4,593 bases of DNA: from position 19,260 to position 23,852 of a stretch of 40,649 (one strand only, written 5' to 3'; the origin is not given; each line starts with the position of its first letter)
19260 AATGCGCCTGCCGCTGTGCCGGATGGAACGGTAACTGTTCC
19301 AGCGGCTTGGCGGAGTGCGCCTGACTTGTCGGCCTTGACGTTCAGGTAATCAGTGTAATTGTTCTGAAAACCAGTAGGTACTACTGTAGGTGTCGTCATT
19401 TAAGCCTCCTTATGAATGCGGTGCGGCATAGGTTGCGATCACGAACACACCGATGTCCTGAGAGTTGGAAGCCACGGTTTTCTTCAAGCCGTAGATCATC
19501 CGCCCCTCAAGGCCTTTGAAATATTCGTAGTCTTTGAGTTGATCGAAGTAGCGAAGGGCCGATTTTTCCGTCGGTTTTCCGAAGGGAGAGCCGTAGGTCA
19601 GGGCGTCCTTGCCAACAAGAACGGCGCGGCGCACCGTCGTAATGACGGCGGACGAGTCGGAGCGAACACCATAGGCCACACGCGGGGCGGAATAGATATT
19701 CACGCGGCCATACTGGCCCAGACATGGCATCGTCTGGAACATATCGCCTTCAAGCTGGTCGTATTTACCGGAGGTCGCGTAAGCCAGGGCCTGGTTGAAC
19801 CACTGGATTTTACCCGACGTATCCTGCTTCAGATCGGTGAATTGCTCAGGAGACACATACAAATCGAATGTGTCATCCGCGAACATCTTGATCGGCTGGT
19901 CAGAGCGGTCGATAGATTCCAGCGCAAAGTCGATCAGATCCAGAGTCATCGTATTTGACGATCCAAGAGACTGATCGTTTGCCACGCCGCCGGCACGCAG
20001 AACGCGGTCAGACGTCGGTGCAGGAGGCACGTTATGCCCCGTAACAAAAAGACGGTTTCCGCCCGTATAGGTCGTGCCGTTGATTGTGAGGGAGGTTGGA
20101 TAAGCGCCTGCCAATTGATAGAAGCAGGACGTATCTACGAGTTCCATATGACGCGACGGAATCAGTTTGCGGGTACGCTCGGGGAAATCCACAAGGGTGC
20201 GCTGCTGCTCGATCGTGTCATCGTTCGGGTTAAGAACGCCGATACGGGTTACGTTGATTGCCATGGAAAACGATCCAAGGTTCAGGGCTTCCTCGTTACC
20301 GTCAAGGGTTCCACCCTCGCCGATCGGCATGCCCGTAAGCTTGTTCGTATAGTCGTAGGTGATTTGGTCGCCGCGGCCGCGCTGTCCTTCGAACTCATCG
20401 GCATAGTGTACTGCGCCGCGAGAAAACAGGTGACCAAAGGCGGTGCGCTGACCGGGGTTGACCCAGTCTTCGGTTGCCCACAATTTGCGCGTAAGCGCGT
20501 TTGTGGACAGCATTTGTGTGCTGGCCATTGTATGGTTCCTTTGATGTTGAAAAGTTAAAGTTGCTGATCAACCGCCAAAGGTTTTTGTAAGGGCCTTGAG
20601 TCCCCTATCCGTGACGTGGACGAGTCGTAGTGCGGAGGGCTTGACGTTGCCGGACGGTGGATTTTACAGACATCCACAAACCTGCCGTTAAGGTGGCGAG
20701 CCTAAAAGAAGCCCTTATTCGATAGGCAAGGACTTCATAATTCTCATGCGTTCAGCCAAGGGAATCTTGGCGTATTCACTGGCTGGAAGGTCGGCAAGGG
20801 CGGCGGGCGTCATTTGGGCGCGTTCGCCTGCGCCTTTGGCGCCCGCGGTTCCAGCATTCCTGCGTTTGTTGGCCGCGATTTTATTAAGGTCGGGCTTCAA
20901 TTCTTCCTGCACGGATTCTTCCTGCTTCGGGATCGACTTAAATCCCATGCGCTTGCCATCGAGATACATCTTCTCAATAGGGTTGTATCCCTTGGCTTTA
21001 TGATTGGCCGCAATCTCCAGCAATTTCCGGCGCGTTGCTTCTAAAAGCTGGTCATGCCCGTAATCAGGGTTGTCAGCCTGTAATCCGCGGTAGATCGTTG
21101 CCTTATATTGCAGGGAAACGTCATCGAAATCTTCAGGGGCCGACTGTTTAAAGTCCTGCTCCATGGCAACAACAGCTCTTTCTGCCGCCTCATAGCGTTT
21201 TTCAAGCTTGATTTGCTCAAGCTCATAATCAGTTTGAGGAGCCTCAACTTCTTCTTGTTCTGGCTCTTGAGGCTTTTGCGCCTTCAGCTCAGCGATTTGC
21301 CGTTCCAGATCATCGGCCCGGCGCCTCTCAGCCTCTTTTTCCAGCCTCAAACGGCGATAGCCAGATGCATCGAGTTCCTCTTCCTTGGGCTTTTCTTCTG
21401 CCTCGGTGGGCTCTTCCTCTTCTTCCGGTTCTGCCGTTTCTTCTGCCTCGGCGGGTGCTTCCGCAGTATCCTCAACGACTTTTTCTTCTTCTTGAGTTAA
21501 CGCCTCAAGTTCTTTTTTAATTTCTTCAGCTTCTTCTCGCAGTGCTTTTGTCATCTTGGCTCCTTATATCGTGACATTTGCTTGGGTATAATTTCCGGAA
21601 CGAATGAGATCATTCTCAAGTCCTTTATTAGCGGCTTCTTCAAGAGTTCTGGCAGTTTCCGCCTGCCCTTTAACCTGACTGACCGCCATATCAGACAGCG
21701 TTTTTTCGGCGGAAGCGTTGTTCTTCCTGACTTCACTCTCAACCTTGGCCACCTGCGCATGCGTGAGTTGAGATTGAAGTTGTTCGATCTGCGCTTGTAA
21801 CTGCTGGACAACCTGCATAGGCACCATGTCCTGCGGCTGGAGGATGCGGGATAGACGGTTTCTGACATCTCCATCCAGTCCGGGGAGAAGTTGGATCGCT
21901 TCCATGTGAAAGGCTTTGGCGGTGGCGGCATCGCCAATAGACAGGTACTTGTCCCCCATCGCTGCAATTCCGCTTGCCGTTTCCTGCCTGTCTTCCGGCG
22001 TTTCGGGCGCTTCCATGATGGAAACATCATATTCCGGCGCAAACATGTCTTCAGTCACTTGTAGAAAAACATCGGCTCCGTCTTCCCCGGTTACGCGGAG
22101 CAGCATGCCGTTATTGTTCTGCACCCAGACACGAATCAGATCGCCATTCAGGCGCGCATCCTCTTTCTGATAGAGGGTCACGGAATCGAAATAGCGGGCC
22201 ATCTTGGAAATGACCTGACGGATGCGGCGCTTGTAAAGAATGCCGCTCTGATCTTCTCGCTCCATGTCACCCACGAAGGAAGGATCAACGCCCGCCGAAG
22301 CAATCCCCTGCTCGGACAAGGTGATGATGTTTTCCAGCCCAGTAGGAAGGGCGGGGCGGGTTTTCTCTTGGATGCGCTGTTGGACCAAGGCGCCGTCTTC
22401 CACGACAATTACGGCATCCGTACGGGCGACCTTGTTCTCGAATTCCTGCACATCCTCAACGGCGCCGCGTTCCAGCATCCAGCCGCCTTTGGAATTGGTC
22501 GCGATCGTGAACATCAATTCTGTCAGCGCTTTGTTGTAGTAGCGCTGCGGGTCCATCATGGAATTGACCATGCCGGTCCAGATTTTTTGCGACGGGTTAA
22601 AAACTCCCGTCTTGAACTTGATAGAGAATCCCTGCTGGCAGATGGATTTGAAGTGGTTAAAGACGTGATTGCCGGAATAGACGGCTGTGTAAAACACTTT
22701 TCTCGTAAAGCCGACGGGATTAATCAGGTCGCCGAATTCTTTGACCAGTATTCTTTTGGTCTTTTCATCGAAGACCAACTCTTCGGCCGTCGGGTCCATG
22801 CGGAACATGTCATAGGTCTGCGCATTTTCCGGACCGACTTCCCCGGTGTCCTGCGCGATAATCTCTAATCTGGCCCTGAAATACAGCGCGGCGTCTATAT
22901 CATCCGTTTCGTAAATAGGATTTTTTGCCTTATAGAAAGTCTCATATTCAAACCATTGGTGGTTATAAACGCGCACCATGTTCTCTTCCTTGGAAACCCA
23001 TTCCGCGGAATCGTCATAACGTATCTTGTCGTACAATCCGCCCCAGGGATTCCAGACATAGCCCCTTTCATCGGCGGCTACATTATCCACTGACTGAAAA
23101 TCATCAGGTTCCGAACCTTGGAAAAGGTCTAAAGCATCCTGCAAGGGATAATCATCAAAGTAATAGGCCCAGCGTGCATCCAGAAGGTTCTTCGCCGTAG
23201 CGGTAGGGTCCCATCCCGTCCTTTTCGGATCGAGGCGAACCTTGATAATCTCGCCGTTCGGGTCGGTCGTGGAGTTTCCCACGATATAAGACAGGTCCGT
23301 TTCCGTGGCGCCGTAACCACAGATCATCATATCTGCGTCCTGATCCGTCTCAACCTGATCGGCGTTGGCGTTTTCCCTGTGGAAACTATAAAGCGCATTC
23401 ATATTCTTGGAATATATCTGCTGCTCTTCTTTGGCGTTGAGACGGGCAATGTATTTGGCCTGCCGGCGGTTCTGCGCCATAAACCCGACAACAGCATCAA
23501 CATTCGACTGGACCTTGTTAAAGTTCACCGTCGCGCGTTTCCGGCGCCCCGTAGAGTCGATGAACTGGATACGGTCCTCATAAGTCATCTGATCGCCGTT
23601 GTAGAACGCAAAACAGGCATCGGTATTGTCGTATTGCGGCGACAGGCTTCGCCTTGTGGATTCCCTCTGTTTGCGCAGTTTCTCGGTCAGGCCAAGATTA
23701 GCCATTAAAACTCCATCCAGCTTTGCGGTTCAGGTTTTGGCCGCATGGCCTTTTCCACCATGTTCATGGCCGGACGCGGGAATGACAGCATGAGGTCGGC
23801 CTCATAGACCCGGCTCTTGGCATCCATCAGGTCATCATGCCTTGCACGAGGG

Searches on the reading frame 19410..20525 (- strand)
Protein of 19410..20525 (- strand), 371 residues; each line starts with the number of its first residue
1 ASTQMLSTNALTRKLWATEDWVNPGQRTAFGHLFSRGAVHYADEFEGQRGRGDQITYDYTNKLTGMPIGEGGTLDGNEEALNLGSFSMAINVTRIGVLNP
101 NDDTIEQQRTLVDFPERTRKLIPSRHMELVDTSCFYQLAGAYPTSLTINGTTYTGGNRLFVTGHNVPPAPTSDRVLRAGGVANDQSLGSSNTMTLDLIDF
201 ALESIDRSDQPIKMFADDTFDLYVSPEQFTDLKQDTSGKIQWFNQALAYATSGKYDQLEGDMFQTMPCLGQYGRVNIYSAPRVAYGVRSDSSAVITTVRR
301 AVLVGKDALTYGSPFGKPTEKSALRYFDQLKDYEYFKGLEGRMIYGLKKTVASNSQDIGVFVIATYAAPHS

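Call 14: search_protein_families(library=phrogs, proteins=[window:19410-20525:-], max_evalue=0.00001)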
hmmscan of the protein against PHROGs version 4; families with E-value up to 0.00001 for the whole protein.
window:19410-20525:- (371 aa): 1 family
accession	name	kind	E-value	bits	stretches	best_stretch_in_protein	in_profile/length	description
phrog_334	-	head and packaging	3.2e-35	122.9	1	8-367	9-379/381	major head protein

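Call 74: search_dna_similar(query=window:19410-20525:-, collection=phages, mode=protein, max_rows=12)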
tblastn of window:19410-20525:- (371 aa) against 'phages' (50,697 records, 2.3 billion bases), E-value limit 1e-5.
Records with a match: 327; places in all: 327; records where one place covers at least 80% of the query: 224.
Best place of each record, by identity: <60% 327.
By first word of the organism name: Vibrio 104; Stx2a-converting 76; Escherichia 71; Ralstonia 31; Stx2-converting 12; Shigella 6; Stx 6; Enterobacteria 5; Stx1 4; Burkholderia 2; and 9 more.
By host as written in the record: - 196; Escherichia coli K514 (EHEC) 7; Ralstonia pseudosolanacearum 6; Ralstonia solanacearum 5; Ralstonia pseudosolanacearum I-31 (MT043) 5; Ralstonia pseudosolanacearum I-15 (MT014) 4; Ralstonia pseudosolanacearum I-33 (MT061) 4; Escherichia coli O157:H7 4; and 73 more.
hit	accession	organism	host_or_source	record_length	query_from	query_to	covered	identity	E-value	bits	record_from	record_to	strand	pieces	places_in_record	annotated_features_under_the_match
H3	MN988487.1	Rhizobium phage RHph_Y1_10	Rhizobium etli Y1_10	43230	9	371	98%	32.2%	2e-39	155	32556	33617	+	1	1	major capsid protein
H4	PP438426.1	Microcystis phage Mae-JY35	Microcystis aeruginosa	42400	9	369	97%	30.2%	1e-28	123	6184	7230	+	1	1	hypothetical protein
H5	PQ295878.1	Ralstonia phage YL3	Ralstonia pseudosolanacearum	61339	2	367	99%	27.1%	3e-8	62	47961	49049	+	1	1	hypothetical protein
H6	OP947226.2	Ralstonia phage p2110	Ralstonia solanacearum strain Tb1546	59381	2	367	99%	27.1%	3e-8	61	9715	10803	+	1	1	hypothetical protein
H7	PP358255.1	Ralstonia phage PY045S1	Ralstonia solanacearum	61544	2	367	99%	26.8%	7e-8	61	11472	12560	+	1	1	major capsid protein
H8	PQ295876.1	Ralstonia phage YL1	Ralstonia pseudosolanacearum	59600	2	367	99%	26.8%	8e-8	60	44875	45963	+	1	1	hypothetical protein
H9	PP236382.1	Ralstonia phage QkW1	Ralstonia pseudosolanacearum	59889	2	367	99%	26.8%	8e-8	60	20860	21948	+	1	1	hypothetical protein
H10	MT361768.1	Ralstonia phage RPZH6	Ralstonia pseudosolanacearum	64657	1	367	99%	26.6%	4e-8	61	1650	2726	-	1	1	major capsid protein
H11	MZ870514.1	Ralstonia phage RPZH3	Ralstonia solanacearum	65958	1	367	99%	26.6%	4e-8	61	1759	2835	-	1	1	major capsid protein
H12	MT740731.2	Ralstonia phage Claudette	Ralstonia pseudosolanacearum I-15 ...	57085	1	367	99%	26.6%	4e-8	61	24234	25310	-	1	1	major capsid protein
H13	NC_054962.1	Ralstonia phage Claudette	Ralstonia pseudosolanacearum I-15 ...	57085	1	367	99%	26.6%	4e-8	61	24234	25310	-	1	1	major head protein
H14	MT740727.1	Ralstonia phage Alix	Ralstonia pseudosolanacearum I-15 ...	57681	1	367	99%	26.6%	4e-8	61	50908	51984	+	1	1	major capsid protein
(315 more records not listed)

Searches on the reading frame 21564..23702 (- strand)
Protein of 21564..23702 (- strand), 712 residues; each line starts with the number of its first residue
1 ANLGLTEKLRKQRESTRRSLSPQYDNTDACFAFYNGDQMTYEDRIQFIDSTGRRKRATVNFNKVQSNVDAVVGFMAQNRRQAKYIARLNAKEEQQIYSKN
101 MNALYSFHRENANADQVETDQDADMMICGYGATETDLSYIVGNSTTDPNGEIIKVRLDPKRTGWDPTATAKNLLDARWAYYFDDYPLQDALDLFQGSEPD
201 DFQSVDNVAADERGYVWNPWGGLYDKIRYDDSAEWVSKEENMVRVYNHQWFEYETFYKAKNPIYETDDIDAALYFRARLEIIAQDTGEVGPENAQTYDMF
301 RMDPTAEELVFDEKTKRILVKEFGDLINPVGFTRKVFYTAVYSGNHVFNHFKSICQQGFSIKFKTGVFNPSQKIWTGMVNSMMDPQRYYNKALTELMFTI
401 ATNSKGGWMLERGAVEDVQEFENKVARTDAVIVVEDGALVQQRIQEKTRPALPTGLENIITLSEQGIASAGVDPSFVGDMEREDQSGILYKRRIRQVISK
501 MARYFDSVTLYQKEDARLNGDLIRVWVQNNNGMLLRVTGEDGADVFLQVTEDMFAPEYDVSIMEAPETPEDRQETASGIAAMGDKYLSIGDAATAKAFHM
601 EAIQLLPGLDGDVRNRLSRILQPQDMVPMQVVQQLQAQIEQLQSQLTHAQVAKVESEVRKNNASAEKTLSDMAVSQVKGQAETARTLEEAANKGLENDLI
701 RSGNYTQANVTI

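Call 14: search_protein_families(library=phrogs, proteins=[window:21564-23702:-], max_evalue=0.00001)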
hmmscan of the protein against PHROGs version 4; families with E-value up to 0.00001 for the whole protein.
window:21564-23702:- (712 aa): 1 family
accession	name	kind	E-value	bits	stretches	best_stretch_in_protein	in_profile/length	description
phrog_156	-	head and packaging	1.1e-63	216.7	2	334-684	268-646/681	portal protein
